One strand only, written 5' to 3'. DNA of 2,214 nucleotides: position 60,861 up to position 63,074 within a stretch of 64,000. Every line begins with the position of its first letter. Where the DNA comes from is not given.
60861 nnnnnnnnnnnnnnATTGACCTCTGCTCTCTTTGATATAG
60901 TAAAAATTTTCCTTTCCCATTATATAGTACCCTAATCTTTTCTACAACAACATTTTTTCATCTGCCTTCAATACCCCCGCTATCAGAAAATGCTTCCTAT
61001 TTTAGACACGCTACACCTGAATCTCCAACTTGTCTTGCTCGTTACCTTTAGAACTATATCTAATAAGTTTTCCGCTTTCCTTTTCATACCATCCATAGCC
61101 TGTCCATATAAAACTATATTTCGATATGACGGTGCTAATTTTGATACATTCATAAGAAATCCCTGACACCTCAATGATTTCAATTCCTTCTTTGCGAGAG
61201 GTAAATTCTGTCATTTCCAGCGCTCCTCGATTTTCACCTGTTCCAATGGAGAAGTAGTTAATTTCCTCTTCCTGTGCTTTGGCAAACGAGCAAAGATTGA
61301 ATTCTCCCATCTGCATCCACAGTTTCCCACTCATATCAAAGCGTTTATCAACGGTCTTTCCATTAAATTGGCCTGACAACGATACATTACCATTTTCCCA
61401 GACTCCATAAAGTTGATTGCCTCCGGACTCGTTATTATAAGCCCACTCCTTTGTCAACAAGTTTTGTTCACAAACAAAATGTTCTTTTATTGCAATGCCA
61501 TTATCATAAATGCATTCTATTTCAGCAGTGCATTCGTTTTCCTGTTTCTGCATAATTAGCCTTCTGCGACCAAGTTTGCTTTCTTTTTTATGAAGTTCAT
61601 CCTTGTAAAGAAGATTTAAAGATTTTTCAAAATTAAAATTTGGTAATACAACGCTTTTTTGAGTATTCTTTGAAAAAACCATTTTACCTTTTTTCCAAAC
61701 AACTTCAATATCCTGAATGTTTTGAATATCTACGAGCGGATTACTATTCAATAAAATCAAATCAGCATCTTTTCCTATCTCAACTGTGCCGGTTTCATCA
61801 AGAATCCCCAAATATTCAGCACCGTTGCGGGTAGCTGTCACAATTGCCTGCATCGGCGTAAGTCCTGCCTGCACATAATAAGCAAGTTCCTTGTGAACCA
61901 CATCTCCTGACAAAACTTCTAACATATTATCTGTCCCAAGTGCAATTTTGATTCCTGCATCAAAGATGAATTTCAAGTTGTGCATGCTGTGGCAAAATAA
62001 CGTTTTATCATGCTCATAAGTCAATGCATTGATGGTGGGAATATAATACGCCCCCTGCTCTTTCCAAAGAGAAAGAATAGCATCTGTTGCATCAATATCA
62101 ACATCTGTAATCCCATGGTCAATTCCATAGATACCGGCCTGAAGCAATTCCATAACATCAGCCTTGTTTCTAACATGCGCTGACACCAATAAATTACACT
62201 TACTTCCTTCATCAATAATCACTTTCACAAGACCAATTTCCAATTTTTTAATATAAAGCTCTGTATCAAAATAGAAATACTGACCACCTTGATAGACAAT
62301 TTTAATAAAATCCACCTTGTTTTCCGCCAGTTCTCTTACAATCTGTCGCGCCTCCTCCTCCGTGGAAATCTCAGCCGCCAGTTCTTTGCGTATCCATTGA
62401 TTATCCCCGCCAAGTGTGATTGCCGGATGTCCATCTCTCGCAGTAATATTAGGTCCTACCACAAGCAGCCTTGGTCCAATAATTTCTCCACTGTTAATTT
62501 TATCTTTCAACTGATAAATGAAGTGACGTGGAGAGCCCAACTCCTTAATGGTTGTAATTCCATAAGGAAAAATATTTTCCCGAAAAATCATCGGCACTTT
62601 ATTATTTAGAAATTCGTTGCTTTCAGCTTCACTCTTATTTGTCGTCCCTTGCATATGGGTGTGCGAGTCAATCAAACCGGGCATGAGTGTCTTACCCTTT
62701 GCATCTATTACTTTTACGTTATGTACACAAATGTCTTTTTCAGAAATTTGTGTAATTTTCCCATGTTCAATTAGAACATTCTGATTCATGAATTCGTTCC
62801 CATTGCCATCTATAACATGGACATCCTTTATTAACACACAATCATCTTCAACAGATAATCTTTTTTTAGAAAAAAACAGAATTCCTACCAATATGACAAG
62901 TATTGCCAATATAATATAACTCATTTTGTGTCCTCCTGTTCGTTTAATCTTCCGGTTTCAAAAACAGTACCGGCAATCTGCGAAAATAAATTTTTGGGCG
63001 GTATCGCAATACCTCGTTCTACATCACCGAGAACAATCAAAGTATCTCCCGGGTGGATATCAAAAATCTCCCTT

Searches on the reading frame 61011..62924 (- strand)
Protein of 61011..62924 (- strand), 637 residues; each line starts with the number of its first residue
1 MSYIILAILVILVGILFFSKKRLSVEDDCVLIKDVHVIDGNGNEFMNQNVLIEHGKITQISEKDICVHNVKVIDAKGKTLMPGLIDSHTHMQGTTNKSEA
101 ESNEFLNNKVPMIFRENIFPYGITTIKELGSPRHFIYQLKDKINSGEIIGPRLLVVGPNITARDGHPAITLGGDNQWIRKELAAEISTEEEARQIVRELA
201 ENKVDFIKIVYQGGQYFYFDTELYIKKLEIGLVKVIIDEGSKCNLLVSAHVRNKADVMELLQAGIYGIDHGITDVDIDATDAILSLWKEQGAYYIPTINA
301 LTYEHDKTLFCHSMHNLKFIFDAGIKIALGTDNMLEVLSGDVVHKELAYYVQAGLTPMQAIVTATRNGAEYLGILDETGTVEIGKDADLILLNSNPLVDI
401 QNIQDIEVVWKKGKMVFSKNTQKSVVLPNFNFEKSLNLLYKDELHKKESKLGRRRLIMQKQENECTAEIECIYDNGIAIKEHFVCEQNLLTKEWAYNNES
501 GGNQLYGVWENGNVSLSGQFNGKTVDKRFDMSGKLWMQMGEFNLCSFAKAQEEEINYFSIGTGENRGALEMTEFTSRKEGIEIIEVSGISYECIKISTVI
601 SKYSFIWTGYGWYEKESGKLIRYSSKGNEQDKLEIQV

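Call 49: search_protein_families(library=pfam, proteins=[window:61011-62924:-], max_evalue=0.001)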
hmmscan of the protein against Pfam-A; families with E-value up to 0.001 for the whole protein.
window:61011-62924:- (637 aa): 2 families
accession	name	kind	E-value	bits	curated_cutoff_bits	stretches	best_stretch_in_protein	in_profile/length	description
PF01979.26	Amidohydro_1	-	1.2e-27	97.5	25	1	79-416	1-345/345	Amidohydrolase family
PF07969.17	Amidohydro_3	-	4.4e-18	66.4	29.7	2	317-417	359-472/472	Amidohydrolase family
